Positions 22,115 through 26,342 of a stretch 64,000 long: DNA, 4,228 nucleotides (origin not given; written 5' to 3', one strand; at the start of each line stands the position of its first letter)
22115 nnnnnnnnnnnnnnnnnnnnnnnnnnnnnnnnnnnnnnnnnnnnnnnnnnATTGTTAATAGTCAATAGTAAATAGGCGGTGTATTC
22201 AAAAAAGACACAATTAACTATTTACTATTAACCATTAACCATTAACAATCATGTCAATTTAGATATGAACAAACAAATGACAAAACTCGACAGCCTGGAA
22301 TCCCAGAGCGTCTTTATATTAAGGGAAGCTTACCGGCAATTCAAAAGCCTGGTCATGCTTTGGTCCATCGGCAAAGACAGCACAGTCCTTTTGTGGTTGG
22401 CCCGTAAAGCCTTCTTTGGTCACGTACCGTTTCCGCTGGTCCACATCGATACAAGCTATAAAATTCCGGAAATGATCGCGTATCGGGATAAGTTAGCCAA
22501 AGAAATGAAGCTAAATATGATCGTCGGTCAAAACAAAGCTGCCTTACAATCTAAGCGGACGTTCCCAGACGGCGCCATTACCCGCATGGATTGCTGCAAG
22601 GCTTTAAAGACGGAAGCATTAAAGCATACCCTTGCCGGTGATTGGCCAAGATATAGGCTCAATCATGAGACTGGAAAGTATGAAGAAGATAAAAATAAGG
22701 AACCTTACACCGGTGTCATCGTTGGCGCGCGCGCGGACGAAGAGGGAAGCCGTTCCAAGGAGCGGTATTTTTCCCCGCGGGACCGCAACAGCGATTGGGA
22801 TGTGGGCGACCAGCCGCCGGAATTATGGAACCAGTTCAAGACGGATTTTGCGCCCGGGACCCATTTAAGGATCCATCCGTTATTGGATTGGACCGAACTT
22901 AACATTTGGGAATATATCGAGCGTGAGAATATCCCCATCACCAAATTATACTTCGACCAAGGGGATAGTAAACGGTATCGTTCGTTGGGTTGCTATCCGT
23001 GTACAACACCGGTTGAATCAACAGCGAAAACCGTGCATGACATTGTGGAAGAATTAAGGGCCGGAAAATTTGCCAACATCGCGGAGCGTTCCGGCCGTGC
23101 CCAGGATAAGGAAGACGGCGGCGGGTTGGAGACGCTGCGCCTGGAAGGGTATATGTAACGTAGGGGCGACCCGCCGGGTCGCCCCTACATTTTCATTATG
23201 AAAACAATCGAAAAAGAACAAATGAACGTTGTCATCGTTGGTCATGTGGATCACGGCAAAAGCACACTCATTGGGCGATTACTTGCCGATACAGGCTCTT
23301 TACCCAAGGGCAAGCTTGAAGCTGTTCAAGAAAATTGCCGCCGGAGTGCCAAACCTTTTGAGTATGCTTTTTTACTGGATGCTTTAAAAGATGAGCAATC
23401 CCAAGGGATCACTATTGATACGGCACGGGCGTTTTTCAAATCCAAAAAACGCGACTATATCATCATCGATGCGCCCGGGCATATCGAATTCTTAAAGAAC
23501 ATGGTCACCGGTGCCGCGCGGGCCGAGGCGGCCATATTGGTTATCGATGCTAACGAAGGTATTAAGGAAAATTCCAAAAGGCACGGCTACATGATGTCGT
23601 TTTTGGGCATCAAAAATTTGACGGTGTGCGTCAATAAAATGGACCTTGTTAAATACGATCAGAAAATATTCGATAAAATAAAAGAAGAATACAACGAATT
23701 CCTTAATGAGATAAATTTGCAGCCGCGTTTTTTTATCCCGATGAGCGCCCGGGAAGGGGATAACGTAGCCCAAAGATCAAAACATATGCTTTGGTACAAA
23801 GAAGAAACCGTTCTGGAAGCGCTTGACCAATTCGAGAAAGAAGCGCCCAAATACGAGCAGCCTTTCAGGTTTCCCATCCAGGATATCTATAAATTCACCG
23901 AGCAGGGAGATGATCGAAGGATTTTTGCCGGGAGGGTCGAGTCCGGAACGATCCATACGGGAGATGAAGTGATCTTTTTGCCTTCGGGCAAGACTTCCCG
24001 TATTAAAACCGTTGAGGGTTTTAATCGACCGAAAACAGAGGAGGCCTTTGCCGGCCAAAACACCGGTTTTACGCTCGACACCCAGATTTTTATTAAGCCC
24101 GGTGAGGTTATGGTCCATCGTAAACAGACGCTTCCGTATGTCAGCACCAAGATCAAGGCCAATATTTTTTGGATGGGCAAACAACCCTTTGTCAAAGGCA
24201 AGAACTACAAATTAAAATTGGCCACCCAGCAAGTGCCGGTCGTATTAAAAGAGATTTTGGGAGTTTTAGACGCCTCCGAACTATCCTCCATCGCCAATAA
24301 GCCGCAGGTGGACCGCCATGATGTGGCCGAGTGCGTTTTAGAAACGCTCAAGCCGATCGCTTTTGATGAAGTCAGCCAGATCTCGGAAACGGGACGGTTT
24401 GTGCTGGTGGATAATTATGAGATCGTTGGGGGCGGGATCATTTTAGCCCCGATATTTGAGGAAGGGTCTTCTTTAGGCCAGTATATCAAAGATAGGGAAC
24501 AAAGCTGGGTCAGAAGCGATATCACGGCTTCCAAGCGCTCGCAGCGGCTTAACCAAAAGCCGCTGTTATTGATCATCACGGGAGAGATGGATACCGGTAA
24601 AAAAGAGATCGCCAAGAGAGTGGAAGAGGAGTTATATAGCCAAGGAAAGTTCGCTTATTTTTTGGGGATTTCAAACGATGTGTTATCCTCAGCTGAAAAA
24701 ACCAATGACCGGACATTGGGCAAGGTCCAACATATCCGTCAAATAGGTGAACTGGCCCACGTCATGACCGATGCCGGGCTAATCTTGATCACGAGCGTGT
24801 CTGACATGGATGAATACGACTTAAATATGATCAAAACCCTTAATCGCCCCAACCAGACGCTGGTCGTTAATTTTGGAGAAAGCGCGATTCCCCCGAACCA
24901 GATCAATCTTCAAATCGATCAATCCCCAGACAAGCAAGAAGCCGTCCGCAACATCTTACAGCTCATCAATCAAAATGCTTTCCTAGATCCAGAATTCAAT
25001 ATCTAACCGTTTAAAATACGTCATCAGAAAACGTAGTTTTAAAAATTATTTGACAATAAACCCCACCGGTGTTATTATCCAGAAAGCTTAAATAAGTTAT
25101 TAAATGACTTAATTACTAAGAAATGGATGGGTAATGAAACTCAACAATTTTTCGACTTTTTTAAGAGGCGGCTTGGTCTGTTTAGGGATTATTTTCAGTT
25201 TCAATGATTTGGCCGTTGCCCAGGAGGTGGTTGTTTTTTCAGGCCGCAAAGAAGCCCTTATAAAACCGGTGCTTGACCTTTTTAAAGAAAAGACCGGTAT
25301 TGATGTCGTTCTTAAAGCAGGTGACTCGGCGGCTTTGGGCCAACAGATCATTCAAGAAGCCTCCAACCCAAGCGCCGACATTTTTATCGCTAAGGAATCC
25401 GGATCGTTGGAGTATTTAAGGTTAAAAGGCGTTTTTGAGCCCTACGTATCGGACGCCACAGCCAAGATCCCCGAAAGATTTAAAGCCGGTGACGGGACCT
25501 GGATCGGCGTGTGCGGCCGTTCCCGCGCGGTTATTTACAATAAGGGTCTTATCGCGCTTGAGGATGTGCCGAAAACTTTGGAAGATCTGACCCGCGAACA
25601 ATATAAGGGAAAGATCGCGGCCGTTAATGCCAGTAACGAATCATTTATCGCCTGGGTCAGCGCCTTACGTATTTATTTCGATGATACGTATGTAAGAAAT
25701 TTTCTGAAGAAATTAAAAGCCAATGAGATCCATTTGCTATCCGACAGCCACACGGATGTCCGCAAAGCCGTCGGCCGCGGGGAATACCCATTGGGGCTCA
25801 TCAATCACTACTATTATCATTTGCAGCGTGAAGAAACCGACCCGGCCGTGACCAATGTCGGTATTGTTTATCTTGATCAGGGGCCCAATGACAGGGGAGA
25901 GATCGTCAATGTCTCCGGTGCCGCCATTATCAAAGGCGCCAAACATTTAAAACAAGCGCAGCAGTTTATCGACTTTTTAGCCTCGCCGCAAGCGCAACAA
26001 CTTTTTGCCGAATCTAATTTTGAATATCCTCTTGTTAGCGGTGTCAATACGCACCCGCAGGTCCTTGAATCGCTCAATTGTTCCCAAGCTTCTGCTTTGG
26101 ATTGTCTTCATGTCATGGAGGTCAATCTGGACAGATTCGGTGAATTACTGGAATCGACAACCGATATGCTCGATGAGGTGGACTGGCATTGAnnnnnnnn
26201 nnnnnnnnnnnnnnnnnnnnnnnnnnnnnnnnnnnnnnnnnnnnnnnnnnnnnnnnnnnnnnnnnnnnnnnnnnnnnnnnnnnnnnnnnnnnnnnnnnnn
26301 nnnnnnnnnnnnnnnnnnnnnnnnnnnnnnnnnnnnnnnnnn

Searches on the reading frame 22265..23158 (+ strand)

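Call 9: search_protein_families(library=pfam, proteins=[window:22265-23158:+])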
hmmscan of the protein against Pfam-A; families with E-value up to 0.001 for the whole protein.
window:22265-23158:+ (297 aa): 1 family
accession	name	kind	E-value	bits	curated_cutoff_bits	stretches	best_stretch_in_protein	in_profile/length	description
PF01507.26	PAPS_reduct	-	4.2e-41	141.3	22.5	1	29-249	2-175/175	Phosphoadenosine phosphosulfate reductase domain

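Call 10: search_protein_families(library=ncbifam, proteins=[window:22265-23158:+])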
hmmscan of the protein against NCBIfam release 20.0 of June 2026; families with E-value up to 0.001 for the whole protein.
window:22265-23158:+ (297 aa): 13 families
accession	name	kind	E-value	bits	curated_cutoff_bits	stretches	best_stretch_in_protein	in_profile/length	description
NF003587.0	PRK05253.1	subfamily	5.5e-107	357.5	195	2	2-232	3-212/301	sulfate adenylyltransferase subunit CysD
NF009214.0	PRK12563.1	equivalog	6.8e-74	249.1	413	2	3-231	19-226/317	sulfate adenylyltransferase subunit CysD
TIGR02039.1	CysD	subfamily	2.8e-72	243.8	396.6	2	8-231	1-203/294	sulfate adenylyltransferase, small subunit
NF002537.0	PRK02090.1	equivalog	2e-19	70.2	154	2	199-254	170-220/244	phosphoadenylyl-sulfate reductase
TIGR02055.1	APS_reductase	subfamily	4e-13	49.6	235.3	1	192-254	118-175/194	adenylylsulfate reductase, thioredoxin dependent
NF006327.0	PRK08557.1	equivalog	4.7e-13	48.7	366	2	201-264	314-372/415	hypothetical protein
TIGR00434.1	cysH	subfamily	5.2e-13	49.4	165.1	1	200-253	146-194/214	phosophoadenylyl-sulfate reductase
NF010367.0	PRK13795.1-2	equivalog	6.6e-13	48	456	2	192-248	367-417/584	hypothetical protein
TIGR02057.1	PAPS_reductase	equivalog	2.6e-12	47.1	254.2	1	199-253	156-205/224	phosphoadenosine phosphosulfate reductase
NF006351.0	PRK08576.1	equivalog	3.7e-12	45.6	290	1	5-123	215-326/436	hypothetical protein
NF010366.0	PRK13795.1-1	equivalog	5e-12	44.8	745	2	19-119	260-359/667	hypothetical protein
NF010368.0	PRK13795.1-3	equivalog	2.8e-09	35.8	588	0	203-259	382-433/635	hypothetical protein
NF010369.0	PRK13795.1-4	equivalog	8.8e-06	24.2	1086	0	18-129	242-356/633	hypothetical protein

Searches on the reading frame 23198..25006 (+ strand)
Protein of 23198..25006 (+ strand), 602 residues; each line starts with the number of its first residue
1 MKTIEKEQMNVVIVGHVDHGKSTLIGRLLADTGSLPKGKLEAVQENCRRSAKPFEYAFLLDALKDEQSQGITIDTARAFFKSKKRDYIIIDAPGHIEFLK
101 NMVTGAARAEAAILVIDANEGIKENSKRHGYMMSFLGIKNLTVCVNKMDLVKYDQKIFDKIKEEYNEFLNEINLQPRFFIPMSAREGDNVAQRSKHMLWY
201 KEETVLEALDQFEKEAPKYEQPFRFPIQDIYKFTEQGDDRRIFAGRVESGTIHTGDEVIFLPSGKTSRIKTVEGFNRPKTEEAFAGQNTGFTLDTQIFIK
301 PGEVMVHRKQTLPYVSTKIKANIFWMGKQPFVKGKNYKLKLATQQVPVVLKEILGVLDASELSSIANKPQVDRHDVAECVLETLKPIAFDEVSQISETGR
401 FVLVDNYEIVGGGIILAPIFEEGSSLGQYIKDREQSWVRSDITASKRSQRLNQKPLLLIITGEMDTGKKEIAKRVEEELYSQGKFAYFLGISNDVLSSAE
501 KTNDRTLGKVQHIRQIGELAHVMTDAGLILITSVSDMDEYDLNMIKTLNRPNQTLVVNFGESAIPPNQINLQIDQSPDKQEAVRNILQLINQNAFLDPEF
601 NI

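Call 9: search_protein_families(library=pfam, proteins=[window:23198-25006:+])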
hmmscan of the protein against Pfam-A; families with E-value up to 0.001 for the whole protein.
window:23198-25006:+ (602 aa): 7 families
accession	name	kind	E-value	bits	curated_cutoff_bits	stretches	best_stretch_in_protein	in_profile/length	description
PF00009.33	GTP_EFTU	-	2.9e-47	161.2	26.5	1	7-212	2-185/188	Elongation factor Tu GTP binding domain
PF22594.2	GTP-eEF1A_C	-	6.9e-19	68.6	27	1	319-415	2-100/101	GTP-eEF1A C-terminal domain-like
PF03144.31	GTP_EFTU_D2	-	5.3e-09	36.8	30.3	1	244-293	5-58/73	Elongation factor Tu domain 2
PF01926.29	MMR_HSR1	-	8.2e-08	32.8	21.9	0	67-128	28-95/113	50S ribosome-binding GTPase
PF01583.26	APS_kinase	-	9.9e-07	29.3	21.1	1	456-534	3-81/152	Adenylylsulphate kinase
PF03143.23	GTP_EFTU_D3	-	9.5e-05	23.1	27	0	317-416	6-103/106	Elongation factor Tu C-terminal domain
PF25100.1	DUF7809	-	0.00076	20.2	27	0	135-222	35-129/160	Domain of unknown function (DUF7809)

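Call 10: search_protein_families(library=ncbifam, proteins=[window:23198-25006:+])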
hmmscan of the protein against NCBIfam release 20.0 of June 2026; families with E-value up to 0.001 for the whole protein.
window:23198-25006:+ (602 aa): 41 families (the best 25 are shown)
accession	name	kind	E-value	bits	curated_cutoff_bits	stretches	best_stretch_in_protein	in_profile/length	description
NF004035.0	PRK05506.1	subfamily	4.1e-133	444.9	715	1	5-554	21-559/632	bifunctional sulfate adenylyltransferase subunit 1/adenylylsulfate kinase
TIGR02034.1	CysN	subfamily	2.5e-106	356.1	336.1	1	11-414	3-405/406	sulfate adenylyltransferase, large subunit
NF003478.0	PRK05124.1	equivalog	4.1e-106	355.4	590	1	5-419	24-437/475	sulfate adenylyltransferase subunit CysN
NF008969.0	PRK12317.1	subfamily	3.2e-101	339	502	1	5-416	4-419/426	elongation factor 1-alpha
TIGR00483.1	EF-1_alpha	equivalog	1.9e-92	309.9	540.1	1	5-416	4-420/427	translation elongation factor EF-1 subunit alpha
NF000766.0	PRK00049.1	subfamily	4.2e-43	147.6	449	1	5-336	9-324/396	elongation factor Tu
NF009373.0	PRK12736.1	subfamily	3e-40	138.2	452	1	5-329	9-315/394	elongation factor Tu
NF009372.0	PRK12735.1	subfamily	3.3e-40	138.1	479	1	5-329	9-317/396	elongation factor Tu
TIGR00485.1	EF-Tu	equivalog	1.1e-38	133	522.4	1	5-394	9-374/394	elongation factor Tu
TIGR00475.1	selB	equivalog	5.2e-37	127.8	242.25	1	62-294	27-244/581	selenocysteine-specific translation elongation factor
TIGR03680.1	eif2g_arch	equivalog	2.6e-22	79.6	514.5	1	7-191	4-186/407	translation initiation factor IF-2 subunit gamma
NF003077.0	PRK04000.1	equivalog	2.1e-21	76.5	315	1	3-191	4-190/412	translation initiation factor IF-2 subunit gamma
TIGR01393.1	lepA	equivalog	4.9e-18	64.8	533.9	1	9-276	4-240/595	translation elongation factor 4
TIGR01394.1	TypA_BipA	equivalog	6.7e-17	60.9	757.3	1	10-288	3-269/594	translational GTPase TypA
NF009381.0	PRK12740.1-5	subfamily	2.2e-16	59.4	583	1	5-167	6-156/692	elongation factor G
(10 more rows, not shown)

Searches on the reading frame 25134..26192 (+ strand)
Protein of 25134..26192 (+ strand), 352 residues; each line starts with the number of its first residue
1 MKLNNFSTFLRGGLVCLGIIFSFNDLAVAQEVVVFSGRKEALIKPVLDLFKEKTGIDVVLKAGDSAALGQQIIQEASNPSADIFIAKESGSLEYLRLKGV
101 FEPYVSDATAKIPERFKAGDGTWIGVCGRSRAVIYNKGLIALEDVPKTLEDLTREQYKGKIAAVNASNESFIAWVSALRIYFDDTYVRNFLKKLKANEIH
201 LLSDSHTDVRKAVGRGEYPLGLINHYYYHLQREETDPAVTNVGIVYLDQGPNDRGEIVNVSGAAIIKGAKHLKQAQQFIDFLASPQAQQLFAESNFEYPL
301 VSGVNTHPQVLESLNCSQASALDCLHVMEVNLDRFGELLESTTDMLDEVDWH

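Call 9: search_protein_families(library=pfam, proteins=[window:25134-26192:+])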
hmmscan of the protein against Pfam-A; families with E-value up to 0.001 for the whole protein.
window:25134-26192:+ (352 aa): 4 families
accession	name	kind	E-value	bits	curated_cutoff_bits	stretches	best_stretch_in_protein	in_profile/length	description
PF13343.11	SBP_bac_6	-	6.2e-26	91.8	24.6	1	78-314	1-228/245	Bacterial extracellular solute-binding protein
PF01547.30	SBP_bac_1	-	7e-23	82.5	26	1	40-289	6-307/307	Bacterial extracellular solute-binding protein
PF13416.11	SBP_bac_8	-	2.7e-22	80.3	27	1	49-310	5-271/279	Bacterial extracellular solute-binding protein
PF13531.11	SBP_bac_11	-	5.4e-19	69.3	25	1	33-294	3-224/227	Bacterial extracellular solute-binding protein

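Call 10: search_protein_families(library=ncbifam, proteins=[window:25134-26192:+])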
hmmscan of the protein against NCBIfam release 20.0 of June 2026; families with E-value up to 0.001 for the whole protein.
window:25134-26192:+ (352 aa): 7 families
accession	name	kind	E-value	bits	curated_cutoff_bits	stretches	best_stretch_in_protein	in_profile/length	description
TIGR03261.1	phnS2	equivalog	7.7e-21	74.5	392.75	1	20-296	12-284/334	putative 2-aminoethylphosphonate ABC transporter substrate-binding protein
NF011620.1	PRK15046.1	equivalog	5.4e-20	71.4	310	1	28-334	23-320/334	2-aminoethylphosphonate ABC transporter substrate-binding protein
TIGR03227.1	PhnS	equivalog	6.6e-15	54.8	395.3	1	27-312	32-312/360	2-aminoethylphosphonate ABC transporter substrate-binding protein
TIGR01254.1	sfuA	subfamily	1e-13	51.2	93.4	1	59-316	37-282/306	thiamine ABC transporter substrate-binding protein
TIGR01256.1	modA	equivalog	6.7e-09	36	62.5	0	43-102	8-64/217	molybdate ABC transporter substrate-binding protein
TIGR01276.1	thiB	equivalog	1.5e-05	24.4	317.15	1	64-320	56-298/324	thiamine ABC transporter substrate binding subunit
NF007958.0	PRK10677.1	equivalog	0.00033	19.7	253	0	19-95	16-89/256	molybdate ABC transporter substrate-binding protein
